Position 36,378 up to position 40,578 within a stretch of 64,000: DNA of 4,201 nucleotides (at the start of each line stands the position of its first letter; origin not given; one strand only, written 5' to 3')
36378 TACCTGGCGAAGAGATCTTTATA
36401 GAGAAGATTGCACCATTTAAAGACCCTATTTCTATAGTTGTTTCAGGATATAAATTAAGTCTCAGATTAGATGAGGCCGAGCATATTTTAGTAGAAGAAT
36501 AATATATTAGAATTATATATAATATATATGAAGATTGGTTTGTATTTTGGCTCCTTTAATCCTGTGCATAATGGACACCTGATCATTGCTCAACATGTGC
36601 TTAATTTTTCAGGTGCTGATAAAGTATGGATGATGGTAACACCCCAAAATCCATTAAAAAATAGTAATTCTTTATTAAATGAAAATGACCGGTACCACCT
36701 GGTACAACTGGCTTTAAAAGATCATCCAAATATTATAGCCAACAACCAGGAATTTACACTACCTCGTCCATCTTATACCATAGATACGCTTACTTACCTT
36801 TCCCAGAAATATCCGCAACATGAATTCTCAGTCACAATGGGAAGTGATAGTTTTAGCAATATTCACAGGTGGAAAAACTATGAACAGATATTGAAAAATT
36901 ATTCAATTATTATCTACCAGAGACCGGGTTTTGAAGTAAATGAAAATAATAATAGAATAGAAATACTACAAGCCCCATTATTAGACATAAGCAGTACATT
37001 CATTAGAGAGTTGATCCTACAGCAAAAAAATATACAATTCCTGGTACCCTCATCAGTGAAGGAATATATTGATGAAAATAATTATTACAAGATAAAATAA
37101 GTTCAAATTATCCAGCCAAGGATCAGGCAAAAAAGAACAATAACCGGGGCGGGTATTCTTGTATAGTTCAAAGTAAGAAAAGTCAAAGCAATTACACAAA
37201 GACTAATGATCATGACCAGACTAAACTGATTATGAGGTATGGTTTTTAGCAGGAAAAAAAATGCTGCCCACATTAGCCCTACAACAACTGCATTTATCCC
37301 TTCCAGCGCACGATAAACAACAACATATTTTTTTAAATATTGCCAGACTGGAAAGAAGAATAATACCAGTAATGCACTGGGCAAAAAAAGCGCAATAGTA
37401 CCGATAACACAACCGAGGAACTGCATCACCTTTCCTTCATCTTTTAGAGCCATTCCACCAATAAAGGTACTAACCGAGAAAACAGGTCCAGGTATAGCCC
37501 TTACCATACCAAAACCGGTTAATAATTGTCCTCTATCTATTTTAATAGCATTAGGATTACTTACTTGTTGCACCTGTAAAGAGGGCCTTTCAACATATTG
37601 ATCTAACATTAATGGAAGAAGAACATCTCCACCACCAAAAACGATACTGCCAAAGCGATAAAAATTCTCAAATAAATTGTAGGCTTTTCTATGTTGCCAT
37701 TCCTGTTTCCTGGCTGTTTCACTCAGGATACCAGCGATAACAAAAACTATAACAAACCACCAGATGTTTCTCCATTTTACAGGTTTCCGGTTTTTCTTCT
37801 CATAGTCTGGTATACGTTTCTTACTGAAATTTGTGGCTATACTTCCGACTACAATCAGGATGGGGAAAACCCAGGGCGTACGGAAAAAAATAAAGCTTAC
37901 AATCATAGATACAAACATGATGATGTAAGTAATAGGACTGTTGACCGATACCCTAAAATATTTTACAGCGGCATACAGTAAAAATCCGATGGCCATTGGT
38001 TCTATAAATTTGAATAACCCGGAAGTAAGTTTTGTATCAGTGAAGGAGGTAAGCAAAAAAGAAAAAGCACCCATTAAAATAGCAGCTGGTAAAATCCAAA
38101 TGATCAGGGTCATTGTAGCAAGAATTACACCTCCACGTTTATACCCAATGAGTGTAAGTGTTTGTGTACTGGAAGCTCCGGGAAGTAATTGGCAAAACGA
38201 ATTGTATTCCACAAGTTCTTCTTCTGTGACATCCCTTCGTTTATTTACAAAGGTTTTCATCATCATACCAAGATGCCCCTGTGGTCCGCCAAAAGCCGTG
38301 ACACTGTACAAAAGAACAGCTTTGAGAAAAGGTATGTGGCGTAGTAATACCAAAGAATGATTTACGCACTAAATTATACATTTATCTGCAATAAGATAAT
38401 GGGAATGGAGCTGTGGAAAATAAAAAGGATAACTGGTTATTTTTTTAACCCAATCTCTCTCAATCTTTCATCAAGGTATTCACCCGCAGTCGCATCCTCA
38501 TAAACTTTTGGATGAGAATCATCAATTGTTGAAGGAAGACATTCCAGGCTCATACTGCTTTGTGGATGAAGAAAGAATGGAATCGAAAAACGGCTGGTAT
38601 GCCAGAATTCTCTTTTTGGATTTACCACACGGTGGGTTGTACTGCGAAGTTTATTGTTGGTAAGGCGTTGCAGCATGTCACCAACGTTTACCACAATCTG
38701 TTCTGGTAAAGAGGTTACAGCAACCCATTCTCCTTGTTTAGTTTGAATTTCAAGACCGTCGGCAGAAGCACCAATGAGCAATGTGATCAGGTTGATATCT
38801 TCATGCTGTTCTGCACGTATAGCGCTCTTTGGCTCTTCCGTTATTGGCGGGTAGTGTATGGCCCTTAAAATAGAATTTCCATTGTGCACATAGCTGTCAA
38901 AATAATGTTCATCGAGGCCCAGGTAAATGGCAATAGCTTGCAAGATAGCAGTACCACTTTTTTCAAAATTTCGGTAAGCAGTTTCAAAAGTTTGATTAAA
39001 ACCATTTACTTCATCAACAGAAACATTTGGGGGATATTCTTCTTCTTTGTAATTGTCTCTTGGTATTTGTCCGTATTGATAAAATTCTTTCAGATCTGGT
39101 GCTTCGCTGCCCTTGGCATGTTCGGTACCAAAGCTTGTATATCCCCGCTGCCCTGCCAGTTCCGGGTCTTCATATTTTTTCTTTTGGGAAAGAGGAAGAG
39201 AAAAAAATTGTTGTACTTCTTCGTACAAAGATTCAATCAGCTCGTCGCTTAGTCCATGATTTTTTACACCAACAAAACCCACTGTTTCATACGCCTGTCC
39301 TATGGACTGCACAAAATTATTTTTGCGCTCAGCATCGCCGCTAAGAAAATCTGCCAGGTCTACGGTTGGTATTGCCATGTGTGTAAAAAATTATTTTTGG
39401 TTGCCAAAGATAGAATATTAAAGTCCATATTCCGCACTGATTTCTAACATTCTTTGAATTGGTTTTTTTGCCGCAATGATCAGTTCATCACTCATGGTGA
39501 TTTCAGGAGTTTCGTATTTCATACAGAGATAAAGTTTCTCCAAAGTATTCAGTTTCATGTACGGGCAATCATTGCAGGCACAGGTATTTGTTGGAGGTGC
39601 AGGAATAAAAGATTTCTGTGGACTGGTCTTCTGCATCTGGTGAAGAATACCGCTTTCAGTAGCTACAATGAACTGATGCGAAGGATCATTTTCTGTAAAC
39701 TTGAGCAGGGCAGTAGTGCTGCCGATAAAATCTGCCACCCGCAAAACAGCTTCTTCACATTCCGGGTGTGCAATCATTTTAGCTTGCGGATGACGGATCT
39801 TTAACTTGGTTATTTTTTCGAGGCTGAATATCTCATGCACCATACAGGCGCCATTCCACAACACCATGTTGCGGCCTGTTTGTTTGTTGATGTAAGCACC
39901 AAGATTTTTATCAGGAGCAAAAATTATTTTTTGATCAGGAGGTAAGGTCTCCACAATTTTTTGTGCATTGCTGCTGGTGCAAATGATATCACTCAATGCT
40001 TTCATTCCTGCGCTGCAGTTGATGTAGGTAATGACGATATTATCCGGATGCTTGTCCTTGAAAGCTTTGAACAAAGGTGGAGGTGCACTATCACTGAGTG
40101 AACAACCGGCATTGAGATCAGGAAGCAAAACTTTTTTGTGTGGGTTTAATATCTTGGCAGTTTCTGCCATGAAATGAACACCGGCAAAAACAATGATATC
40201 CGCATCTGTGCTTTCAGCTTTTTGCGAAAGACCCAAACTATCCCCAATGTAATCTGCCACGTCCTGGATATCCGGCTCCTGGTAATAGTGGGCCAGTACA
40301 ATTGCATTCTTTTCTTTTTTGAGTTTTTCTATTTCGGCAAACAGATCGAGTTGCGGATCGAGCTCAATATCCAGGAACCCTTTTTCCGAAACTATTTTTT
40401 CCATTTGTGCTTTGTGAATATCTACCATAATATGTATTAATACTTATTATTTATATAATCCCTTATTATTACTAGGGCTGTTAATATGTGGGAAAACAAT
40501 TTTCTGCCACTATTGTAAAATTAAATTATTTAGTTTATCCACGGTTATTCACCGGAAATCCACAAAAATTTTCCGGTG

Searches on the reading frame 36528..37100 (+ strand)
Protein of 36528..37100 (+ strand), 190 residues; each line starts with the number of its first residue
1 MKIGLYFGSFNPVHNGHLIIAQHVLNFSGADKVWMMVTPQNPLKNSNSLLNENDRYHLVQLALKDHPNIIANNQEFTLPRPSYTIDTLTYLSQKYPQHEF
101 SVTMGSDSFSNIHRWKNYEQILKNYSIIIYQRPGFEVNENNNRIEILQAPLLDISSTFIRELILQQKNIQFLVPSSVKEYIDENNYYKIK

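Call 7: search_protein_families(library=ncbifam, proteins=[window:36528-37100:+])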
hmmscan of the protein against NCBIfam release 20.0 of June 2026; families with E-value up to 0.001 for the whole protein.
window:36528-37100:+ (190 aa): 16 families
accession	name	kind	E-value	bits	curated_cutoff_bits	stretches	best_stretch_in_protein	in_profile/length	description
TIGR00482.1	TIGR00482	equivalog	1.1e-49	169.1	112.45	1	5-187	1-194/194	nicotinate (nicotinamide) nucleotide adenylyltransferase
NF005519.0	PRK07152.1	equivalog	3.7e-45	154.4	315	1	1-187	1-184/361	nicotinate-nucleotide adenylyltransferase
NF000840.1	PRK00071.1-3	equivalog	2.6e-44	151.1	150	1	2-188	7-199/201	nicotinate-nucleotide adenylyltransferase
NF000841.0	PRK00071.1-4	equivalog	3.1e-41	141.3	197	1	2-188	8-193/194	nicotinate-nucleotide adenylyltransferase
NF000839.0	PRK00071.1-1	equivalog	4e-36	125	187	2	4-140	9-145/219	nicotinate-nucleotide adenylyltransferase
NF000843.0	PRK00071.2-2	equivalog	1.8e-35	122.4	240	1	1-138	12-147/212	nicotinate-nucleotide adenylyltransferase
NF000845.0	PRK00071.2-4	equivalog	1.6e-30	106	210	1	1-137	8-142/197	nicotinate-nucleotide adenylyltransferase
NF000846.0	PRK00071.2-5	equivalog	1.1e-27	96.9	329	1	1-134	19-150/210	nicotinate-nucleotide adenylyltransferase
NF000842.0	PRK00071.2-1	equivalog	1e-19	70.9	167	1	1-189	2-186/191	nicotinate-nucleotide adenylyltransferase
NF005410.0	PRK06973.1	equivalog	7.6e-15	54.8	214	1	2-141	23-165/243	nicotinate-nucleotide adenylyltransferase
TIGR01510.1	coaD_prev_kdtB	equivalog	7.8e-11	42.2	103.3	1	4-73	2-66/155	pantetheine-phosphate adenylyltransferase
TIGR00125.1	cyt_tran_rel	domain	1.9e-09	37.5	27.7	1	3-67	1-64/65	adenylyltransferase/cytidyltransferase family protein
NF006479.0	PRK08887.1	equivalog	3.1e-09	36.9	164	1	2-189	3-172/174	nicotinate-nicotinamide nucleotide adenylyltransferase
NF002243.0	PRK01153.1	subfamily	1.4e-07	31.2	127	1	4-183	3-156/175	nicotinamide-nucleotide adenylyltransferase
TIGR01526.1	nadR_NMN_Atrans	equivalog_domain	4e-05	23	341.15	1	1-71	1-69/325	nicotinamide-nucleotide adenylyltransferase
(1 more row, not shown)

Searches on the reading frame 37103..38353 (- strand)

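Call 7: search_protein_families(library=ncbifam, proteins=[window:37103-38353:-])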
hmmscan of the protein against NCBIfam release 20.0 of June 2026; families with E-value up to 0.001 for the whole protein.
window:37103-38353:- (416 aa): 3 families
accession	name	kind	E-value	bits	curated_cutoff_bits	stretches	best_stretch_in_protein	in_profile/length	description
TIGR00937.1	2A51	subfamily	2.6e-50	172.1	171.7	1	18-413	6-368/368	chromate efflux transporter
NF053759.1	ChrTpChrBBac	equivalog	8.9e-14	51.6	250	2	17-169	12-163/180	chromate efflux transporter ChrB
NF053760.1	ChrTpChrABac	equivalog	6.7e-12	46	250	1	10-170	7-166/178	chromate efflux transporter ChrA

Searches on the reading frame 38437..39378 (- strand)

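Call 7: search_protein_families(library=ncbifam, proteins=[window:38437-39378:-])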
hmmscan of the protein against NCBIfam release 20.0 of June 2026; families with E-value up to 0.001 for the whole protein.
window:38437-39378:- (313 aa): 0 families

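Call 45: search_protein_families(library=pfam, max_evalue=0.000001, proteins=[window:38437-39378:-])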
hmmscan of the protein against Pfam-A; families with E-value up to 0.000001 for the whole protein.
window:38437-39378:- (313 aa): 2 families
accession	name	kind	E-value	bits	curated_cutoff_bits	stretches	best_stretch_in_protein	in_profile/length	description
PF14226.12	DIOX_N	-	1.5e-28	100.3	27.3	1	3-120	1-114/117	non-haem dioxygenase in morphine synthesis N-terminal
PF03171.26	2OG-FeII_Oxy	-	2.8e-21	76.2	23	1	168-272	2-101/101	2OG-Fe(II) oxygenase superfamily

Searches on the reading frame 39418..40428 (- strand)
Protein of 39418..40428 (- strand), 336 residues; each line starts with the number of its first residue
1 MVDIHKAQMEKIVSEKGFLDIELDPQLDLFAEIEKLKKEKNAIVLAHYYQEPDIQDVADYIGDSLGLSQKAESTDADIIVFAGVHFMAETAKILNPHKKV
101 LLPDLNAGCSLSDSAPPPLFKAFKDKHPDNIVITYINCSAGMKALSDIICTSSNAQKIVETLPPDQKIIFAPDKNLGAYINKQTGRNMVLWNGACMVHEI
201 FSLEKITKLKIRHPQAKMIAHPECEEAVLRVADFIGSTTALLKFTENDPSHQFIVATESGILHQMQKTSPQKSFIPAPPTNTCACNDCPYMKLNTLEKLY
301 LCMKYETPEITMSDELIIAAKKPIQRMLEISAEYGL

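Call 7: search_protein_families(library=ncbifam, proteins=[window:39418-40428:-])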
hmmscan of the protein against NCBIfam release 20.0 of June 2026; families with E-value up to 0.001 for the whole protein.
window:39418-40428:- (336 aa): 5 families
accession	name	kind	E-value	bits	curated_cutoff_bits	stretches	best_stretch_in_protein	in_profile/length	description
NF006878.0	PRK09375.1-2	equivalog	1.8e-139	464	294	1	27-331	4-305/306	quinolinate synthase NadA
TIGR00550.1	nadA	equivalog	8e-120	399.7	262.9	1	28-331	5-309/309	quinolinate synthase NadA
NF006884.0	PRK09375.2-5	equivalog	8.2e-47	159.8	691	2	39-185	84-250/426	quinolinate synthase NadA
NF006882.0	PRK09375.2-3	equivalog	2.9e-18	65.7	561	2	40-196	72-246/447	quinolinate synthase NadA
TIGR02954.1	Sig70_famx3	hypoth_equivalog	0.00045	20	188.5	1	16-61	100-145/170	RNA polymerase sigma-70 factor, TIGR02954 family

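Call 50: find_encoding_contigs(protein=window:39418-40428:-, flank=10000, max_places=6)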
Protein window:39418-40428:- (336 aa): no gene with exactly this product is on record in the collection.
